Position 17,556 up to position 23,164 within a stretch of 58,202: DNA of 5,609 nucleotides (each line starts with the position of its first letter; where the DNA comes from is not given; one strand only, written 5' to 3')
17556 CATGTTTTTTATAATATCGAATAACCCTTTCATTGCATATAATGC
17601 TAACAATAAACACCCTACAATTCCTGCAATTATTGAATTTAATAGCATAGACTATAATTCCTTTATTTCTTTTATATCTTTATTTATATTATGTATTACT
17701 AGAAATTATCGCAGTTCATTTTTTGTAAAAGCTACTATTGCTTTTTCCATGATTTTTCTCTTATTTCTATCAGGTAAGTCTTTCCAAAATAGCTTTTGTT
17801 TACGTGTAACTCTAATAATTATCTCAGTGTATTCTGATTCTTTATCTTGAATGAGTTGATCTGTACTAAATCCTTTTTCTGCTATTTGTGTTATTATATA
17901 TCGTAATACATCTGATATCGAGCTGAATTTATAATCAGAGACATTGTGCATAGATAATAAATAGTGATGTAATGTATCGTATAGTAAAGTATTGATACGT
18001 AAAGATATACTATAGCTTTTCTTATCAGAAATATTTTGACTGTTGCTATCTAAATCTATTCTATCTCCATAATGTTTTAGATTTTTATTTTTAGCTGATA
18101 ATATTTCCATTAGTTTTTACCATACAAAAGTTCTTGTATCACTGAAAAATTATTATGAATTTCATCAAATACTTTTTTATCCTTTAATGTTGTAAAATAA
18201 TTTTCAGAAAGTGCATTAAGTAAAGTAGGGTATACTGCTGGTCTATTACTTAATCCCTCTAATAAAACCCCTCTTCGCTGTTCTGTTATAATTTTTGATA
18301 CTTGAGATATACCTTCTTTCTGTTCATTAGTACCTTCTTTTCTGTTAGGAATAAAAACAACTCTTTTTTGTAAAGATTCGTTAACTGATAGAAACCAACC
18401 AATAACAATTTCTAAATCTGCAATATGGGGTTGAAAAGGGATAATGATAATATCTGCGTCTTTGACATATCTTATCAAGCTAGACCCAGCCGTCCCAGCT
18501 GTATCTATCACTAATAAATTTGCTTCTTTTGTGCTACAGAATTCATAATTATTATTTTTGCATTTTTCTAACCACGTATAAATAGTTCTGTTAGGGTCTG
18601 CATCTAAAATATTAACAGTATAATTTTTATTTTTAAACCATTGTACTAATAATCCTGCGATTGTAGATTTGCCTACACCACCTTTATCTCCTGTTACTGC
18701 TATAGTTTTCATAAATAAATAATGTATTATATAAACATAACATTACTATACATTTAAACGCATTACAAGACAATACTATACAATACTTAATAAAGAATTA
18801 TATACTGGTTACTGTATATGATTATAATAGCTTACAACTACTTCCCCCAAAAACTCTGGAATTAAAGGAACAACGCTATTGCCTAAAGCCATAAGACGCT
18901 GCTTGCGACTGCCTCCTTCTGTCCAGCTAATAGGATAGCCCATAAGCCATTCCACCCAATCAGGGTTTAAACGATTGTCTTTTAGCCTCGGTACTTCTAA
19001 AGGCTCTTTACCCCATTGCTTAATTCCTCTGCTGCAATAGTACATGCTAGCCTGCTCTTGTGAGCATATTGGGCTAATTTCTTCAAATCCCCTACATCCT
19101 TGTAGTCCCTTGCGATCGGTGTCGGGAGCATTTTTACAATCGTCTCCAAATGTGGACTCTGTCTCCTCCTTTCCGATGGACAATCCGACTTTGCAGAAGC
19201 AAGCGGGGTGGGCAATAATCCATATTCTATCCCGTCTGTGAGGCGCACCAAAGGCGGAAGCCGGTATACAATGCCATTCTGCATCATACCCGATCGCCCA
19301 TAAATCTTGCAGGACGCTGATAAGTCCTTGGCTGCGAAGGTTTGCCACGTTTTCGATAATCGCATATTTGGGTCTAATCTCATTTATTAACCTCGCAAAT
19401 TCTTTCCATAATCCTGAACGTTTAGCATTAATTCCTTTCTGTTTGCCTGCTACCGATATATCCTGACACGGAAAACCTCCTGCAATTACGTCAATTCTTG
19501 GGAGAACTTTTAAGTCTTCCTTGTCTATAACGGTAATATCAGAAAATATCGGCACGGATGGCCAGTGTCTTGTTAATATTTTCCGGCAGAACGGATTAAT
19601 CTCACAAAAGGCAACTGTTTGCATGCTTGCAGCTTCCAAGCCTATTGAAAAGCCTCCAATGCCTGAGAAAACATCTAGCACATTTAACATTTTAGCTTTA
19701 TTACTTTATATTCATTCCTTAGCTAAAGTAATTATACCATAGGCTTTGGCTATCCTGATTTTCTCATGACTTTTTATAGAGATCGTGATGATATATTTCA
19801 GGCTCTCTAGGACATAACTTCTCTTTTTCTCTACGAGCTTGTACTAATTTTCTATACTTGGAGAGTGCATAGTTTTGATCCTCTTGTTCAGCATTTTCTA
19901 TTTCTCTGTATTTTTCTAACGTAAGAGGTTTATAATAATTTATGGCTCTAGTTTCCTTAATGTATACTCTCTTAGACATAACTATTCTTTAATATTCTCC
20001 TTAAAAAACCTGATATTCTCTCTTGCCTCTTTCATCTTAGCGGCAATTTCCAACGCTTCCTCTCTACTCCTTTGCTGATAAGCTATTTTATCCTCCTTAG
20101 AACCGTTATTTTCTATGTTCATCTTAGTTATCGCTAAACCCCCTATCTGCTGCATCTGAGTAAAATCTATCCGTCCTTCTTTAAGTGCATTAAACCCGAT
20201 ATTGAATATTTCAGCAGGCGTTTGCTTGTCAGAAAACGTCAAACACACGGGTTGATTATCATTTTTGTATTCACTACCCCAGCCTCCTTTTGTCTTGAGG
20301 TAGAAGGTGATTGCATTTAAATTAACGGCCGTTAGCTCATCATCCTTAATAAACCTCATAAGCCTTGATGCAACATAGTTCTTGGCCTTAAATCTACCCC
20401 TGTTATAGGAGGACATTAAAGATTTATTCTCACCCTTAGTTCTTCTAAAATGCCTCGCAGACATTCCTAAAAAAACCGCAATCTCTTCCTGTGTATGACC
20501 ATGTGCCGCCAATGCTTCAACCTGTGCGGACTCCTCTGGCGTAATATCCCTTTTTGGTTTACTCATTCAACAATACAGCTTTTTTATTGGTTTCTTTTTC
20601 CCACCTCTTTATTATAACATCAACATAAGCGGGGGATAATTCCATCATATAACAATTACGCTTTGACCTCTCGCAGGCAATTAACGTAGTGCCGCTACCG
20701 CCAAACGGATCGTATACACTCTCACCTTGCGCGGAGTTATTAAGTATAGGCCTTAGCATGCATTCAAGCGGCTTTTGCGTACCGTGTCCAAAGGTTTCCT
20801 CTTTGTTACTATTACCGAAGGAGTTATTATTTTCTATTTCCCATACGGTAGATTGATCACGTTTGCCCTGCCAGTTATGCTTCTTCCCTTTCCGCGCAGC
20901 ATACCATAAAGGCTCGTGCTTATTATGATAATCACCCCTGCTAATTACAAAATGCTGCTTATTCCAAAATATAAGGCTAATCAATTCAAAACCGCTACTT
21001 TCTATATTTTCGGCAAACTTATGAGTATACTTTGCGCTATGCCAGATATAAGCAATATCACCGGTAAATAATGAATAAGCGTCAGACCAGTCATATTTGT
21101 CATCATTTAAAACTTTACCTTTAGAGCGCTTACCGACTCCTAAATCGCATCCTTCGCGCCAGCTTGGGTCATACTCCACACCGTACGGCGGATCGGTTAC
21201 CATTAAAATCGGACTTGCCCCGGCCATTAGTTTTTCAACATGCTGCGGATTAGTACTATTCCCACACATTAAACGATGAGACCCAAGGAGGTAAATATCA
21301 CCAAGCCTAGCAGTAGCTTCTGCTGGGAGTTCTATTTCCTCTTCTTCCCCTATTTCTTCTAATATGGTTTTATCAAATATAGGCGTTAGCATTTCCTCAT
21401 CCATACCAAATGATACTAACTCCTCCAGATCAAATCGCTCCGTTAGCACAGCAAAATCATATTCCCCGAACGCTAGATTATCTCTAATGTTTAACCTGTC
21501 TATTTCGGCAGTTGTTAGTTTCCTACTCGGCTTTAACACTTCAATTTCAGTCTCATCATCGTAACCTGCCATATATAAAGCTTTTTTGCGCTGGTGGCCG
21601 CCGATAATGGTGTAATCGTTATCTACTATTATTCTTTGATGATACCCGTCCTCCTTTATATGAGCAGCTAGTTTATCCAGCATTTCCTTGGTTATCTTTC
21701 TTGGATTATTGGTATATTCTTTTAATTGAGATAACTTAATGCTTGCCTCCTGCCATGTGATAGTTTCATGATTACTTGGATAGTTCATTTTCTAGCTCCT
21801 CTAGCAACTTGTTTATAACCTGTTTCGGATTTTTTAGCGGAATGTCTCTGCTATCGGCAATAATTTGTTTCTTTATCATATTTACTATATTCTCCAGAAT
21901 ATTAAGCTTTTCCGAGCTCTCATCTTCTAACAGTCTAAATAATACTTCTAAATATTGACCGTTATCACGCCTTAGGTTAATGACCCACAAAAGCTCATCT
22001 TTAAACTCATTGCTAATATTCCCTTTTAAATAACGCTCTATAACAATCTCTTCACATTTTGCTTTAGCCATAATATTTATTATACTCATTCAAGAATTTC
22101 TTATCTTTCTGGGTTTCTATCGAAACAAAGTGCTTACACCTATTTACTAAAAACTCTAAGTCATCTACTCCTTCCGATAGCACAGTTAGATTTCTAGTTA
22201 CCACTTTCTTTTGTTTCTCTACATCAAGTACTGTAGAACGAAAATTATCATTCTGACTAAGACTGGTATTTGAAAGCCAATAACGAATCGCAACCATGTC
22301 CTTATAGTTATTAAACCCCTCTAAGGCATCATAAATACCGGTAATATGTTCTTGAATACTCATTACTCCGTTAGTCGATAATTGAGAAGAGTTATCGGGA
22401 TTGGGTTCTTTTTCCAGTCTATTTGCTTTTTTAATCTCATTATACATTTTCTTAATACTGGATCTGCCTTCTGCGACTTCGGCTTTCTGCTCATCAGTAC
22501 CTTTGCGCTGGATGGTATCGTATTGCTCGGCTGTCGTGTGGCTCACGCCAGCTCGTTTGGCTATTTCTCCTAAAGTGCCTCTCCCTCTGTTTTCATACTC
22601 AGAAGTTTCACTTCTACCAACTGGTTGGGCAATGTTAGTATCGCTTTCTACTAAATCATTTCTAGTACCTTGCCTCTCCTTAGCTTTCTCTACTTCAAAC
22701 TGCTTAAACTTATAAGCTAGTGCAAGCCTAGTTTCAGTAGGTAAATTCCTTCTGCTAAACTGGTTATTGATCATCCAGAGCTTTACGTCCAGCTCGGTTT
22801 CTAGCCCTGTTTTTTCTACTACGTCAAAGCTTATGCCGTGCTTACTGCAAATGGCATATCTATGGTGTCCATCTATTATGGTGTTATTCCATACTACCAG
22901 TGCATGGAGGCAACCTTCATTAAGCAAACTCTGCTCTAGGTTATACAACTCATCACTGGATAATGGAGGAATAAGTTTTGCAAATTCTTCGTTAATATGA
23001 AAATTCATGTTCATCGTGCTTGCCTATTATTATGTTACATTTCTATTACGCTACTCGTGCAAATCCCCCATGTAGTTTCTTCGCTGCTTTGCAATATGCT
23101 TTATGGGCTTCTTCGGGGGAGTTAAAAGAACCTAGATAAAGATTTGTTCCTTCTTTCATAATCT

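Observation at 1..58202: The window closes on itself: a complete ~58.08-kb phage-plasmid-like replicon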

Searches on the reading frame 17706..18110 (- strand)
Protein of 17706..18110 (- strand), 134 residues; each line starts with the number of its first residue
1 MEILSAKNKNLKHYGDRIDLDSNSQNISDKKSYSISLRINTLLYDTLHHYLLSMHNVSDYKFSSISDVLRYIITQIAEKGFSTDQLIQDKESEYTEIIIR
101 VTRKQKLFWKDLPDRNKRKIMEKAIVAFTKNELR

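Call 19: search_protein_families(library=pfam, max_evalue=0.01, proteins=[window:17706-18110:-])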
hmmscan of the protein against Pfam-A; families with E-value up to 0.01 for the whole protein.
window:17706-18110:- (134 aa): 0 families

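Call 62: search_protein_families(library=phrogs, max_evalue=0.01, proteins=[window:17706-18110:-])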
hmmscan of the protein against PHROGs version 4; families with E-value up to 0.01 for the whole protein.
window:17706-18110:- (134 aa): 1 family
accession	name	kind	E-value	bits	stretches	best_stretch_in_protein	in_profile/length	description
phrog_31184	-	unknown function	0.0076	17.3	0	19-88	28-97/110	-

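Call 90: predict_structure(protein=window:17706-18110:-)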
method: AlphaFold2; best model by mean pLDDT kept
length: 134 residues; sequences in the alignment: 1
mean_pLDDT: 48.9   pTM: 0.39
mean pLDDT of the five models: 48.9, 43.9, 43.5, 40.8, 39.5
residues with pLDDT >= 90: 0; 70-90: 0; 50-70: 79; < 50: 55
segments of 3 or more residues with pLDDT < 50: 1-32, 55-60, 123-134
pLDDT, mean of each block of 10 residues (from residue 1): 30 40 40 54 53 50 55 58 52 55 58 53 45 31
secondary structure, 60 per line:
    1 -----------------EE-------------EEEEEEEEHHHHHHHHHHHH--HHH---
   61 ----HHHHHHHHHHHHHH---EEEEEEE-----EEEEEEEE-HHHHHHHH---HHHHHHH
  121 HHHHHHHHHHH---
elements in order: E33-40 H41-52 H65-78 E82-88 E94-101 H103-110 H114-131

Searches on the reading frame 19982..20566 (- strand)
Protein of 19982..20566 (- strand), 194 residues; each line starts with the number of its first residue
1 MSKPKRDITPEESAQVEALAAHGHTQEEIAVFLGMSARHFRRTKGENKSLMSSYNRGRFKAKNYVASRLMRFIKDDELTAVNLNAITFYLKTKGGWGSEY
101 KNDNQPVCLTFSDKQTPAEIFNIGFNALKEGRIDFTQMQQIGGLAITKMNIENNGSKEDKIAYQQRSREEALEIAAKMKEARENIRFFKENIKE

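Call 19: search_protein_families(library=pfam, max_evalue=0.01, proteins=[window:19982-20566:-])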
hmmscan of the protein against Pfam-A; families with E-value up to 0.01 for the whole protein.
window:19982-20566:- (194 aa): 1 family
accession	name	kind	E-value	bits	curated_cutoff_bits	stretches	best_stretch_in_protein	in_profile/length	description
PF13551.12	HTH_29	-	0.0039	17.7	28.1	1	14-45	2-34/64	Winged helix-turn helix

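Call 46: search_protein_families(library=ncbifam, max_evalue=0.01, proteins=[window:19982-20566:-])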
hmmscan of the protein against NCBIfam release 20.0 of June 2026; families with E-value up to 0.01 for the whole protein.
window:19982-20566:- (194 aa): 0 families

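Call 62: search_protein_families(library=phrogs, max_evalue=0.01, proteins=[window:19982-20566:-])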
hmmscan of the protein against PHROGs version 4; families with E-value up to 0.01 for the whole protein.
window:19982-20566:- (194 aa): 2 families
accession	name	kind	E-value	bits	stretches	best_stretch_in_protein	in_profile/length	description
phrog_309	-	head and packaging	1e-11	46.4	1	1-96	135-250/319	terminase small subunit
phrog_323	-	transcription regulation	0.0062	17.1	1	3-118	144-259/319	transcriptional regulator, D5-like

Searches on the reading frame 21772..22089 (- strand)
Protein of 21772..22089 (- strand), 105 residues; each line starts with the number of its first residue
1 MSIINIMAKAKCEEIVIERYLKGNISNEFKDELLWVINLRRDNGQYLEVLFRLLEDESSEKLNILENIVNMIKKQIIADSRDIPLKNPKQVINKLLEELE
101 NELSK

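Call 62: search_protein_families(library=phrogs, max_evalue=0.01, proteins=[window:21772-22089:-])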
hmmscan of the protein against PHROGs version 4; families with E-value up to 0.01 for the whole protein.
window:21772-22089:- (105 aa): 1 family
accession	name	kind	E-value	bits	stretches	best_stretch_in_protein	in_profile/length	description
phrog_15901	-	unknown function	0.0061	18.1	1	20-77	38-90/94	-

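Call 75: search_protein_families(library=pfam, max_evalue=0.01, proteins=[window:21772-22089:-])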
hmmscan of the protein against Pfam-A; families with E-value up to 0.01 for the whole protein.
window:21772-22089:- (105 aa): 0 families

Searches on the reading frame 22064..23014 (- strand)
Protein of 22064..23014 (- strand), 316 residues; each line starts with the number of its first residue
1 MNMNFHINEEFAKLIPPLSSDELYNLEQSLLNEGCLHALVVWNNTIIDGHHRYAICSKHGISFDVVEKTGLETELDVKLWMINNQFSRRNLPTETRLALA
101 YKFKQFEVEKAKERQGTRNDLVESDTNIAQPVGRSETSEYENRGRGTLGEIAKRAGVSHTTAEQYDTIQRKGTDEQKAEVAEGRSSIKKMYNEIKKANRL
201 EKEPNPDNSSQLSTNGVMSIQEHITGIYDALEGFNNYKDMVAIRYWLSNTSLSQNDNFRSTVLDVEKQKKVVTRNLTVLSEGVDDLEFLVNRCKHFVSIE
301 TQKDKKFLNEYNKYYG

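Call 22: search_protein_families(library=pfam, max_evalue=0.01, proteins=[window:22064-23014:-])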
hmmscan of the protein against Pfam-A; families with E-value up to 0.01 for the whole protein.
window:22064-23014:- (316 aa): 0 families

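Call 26: search_protein_families(library=phrogs, max_evalue=0.001, proteins=[window:22064-23014:-])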
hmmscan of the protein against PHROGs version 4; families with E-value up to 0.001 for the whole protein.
window:22064-23014:- (316 aa): 4 families
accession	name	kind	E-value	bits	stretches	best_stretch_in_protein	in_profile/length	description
phrog_12047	-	DNA, RNA and nucleotide metabolism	1e-10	42.6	1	21-299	19-292/301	ParB-like partition nuclease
phrog_21315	-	unknown function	1.2e-10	42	1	11-179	20-173/415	-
phrog_4715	-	DNA, RNA and nucleotide metabolism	2e-08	34.1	1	18-208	166-339/630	ParB-like partition protein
phrog_2159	-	DNA, RNA and nucleotide metabolism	9.6e-05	22.9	1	20-58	81-124/365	ParB-like partition protein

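Call 61: search_protein_families(library=padloc, max_evalue=0.001, proteins=[window:22064-23014:-])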
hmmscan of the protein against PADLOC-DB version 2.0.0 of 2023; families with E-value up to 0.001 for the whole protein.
window:22064-23014:- (316 aa): 0 families
